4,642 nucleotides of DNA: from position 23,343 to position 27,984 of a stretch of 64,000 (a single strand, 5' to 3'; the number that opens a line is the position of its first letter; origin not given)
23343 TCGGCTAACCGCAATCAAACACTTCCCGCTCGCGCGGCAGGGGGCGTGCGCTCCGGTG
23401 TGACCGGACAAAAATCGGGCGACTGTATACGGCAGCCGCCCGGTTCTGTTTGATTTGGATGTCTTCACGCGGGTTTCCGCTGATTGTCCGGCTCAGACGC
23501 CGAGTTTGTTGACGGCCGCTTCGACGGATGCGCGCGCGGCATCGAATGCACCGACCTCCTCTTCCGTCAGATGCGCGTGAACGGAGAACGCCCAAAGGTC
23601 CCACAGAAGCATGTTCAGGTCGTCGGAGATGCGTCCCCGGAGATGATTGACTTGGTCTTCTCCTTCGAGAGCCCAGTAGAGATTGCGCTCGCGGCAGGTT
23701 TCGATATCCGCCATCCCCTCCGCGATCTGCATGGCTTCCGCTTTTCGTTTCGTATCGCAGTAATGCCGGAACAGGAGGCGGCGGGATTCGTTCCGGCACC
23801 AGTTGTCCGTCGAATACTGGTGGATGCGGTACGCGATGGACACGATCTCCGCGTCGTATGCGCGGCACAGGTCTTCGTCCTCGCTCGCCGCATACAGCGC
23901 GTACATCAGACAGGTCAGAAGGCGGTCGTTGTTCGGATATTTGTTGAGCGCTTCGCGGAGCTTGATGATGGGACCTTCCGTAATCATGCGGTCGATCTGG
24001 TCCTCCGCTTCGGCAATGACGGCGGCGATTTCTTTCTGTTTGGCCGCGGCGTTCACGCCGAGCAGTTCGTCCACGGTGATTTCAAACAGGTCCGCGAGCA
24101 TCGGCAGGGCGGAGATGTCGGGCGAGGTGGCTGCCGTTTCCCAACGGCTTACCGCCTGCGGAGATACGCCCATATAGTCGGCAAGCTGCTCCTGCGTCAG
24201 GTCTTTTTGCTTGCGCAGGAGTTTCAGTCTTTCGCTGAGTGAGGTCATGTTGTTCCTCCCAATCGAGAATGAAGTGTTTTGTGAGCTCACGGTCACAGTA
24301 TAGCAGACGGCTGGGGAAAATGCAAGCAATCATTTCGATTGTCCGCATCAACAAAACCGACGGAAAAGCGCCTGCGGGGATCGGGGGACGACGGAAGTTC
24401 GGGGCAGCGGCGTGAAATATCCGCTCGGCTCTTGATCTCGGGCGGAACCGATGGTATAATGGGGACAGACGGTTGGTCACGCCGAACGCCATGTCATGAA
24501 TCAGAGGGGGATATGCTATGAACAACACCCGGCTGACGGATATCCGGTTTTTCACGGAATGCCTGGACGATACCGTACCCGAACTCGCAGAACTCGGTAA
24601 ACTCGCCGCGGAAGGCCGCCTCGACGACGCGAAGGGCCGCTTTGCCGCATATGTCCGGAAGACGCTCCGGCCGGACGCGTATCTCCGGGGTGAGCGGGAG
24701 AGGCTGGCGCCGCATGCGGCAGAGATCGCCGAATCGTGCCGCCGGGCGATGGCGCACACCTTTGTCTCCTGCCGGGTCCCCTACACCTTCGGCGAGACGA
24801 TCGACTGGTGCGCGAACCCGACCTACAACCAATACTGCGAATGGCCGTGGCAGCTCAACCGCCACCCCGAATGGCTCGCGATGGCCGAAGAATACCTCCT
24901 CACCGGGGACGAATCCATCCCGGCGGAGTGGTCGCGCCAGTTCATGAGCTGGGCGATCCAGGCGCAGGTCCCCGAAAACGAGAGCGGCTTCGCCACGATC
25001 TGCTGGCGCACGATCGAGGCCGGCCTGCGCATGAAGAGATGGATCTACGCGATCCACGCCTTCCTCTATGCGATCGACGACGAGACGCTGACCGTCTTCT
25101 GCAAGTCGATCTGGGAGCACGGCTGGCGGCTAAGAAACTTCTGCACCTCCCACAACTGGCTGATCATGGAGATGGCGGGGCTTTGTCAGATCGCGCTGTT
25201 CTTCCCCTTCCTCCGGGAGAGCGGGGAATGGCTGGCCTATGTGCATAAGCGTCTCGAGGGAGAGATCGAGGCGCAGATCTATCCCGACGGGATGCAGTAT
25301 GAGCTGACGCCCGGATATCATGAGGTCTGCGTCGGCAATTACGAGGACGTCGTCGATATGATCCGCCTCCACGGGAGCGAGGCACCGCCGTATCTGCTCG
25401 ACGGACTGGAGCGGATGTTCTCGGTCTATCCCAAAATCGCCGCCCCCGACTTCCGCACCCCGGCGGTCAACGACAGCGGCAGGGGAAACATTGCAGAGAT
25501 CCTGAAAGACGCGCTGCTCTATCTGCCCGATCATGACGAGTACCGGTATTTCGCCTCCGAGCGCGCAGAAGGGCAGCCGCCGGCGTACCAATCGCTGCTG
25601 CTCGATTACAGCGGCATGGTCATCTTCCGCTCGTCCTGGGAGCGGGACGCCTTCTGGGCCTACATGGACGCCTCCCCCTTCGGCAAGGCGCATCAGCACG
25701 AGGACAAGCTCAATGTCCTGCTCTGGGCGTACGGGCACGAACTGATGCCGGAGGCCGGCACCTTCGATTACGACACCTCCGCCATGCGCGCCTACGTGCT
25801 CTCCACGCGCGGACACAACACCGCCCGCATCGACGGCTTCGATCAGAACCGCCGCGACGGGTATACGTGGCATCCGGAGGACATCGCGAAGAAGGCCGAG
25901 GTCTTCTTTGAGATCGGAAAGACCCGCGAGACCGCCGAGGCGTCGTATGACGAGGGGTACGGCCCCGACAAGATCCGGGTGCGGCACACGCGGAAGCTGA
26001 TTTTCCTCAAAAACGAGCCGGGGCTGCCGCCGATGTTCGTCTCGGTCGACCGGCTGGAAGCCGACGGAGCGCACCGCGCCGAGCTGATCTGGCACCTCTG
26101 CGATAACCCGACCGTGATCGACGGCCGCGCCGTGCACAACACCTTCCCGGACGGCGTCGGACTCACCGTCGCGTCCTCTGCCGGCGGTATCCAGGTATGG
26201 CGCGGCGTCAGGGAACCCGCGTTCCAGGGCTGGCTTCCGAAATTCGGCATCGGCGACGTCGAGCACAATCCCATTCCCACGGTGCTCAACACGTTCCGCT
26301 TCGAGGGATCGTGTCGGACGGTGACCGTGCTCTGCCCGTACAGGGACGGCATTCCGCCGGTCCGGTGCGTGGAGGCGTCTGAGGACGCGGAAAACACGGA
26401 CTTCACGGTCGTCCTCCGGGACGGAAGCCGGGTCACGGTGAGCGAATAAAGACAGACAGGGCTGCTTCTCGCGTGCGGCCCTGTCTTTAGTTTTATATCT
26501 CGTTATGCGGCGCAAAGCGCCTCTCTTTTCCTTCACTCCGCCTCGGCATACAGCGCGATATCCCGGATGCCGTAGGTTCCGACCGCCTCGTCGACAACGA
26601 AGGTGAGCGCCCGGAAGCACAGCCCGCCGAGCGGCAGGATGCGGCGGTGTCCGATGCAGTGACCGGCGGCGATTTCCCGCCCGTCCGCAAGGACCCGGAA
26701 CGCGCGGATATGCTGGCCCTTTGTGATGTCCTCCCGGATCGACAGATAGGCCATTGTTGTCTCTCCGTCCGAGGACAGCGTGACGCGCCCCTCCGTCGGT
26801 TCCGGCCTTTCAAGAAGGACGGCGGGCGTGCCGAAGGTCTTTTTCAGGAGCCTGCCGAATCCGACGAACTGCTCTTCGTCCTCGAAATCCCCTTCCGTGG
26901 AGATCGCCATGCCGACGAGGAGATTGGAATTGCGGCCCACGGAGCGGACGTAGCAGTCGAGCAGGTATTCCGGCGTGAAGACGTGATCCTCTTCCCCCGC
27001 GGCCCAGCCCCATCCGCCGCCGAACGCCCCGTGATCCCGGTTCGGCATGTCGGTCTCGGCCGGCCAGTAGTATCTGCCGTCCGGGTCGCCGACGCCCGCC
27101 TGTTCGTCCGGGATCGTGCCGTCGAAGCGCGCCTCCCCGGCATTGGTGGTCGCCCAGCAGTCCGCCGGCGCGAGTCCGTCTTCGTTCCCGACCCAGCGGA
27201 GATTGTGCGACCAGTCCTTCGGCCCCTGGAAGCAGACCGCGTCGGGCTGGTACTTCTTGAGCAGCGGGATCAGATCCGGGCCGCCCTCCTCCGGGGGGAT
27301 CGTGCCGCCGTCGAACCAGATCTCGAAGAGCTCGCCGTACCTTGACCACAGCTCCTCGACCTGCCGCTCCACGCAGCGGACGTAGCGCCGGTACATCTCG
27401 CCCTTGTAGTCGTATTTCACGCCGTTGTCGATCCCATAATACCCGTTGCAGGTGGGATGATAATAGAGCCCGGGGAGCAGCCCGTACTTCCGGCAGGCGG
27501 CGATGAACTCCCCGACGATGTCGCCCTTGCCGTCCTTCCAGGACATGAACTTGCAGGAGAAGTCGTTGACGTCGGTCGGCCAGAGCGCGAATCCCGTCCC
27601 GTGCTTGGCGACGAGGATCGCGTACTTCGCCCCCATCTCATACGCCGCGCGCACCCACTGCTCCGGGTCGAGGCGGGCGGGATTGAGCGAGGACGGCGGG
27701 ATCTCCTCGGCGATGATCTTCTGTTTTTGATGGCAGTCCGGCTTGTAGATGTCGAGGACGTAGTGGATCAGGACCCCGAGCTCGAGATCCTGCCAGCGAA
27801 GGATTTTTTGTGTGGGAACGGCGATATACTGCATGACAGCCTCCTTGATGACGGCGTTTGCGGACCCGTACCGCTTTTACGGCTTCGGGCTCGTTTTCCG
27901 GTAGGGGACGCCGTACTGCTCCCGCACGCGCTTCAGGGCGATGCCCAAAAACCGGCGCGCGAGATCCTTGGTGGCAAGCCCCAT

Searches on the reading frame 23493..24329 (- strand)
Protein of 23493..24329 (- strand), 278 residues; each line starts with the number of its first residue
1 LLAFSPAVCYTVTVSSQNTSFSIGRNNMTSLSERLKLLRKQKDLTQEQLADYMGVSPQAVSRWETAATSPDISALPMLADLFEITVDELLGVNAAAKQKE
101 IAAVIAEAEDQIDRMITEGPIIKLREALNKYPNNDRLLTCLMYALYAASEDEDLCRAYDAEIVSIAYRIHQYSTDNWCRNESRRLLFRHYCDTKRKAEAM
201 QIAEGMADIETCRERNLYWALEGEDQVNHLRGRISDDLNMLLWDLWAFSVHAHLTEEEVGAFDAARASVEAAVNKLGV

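Call 24: search_protein_families(library=pfam, proteins=[window:23493-24329:-], max_evalue=0.00001)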
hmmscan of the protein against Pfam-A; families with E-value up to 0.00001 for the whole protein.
window:23493-24329:- (278 aa): 3 families
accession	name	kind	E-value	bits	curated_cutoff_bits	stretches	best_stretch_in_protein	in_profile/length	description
PF01381.28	HTH_3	-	4.4e-15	55.9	23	1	35-89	1-55/55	Helix-turn-helix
PF13560.12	HTH_31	-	3.8e-11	43.6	27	1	31-89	2-61/64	Helix-turn-helix domain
PF13443.12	HTH_26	-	2.8e-06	27.9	22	1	34-93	1-61/63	Cro/C1-type HTH DNA-binding domain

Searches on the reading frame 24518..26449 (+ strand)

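Call 24: search_protein_families(library=pfam, proteins=[window:24518-26449:+], max_evalue=0.00001)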
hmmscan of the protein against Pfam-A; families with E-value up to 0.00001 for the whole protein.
window:24518-26449:+ (643 aa): 2 families
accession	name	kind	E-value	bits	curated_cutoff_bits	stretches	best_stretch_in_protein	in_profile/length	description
PF16889.11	Hepar_II_III_N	-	1.8e-60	205.5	22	1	14-344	3-340/340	Heparinase II/III N-terminus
PF07940.18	Hepar_II_III_C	-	2.2e-24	86.8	24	1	359-567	6-209/237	Heparinase II/III-like, C-terminal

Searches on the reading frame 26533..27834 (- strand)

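Call 24: search_protein_families(library=pfam, proteins=[window:26533-27834:-], max_evalue=0.00001)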
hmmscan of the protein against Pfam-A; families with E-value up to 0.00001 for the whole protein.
window:26533-27834:- (433 aa): 1 family
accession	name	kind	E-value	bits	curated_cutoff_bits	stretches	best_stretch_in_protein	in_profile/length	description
PF01120.23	Alpha_L_fucos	-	4.3e-28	99.2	25.2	1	48-322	87-330/345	Alpha-L-fucosidase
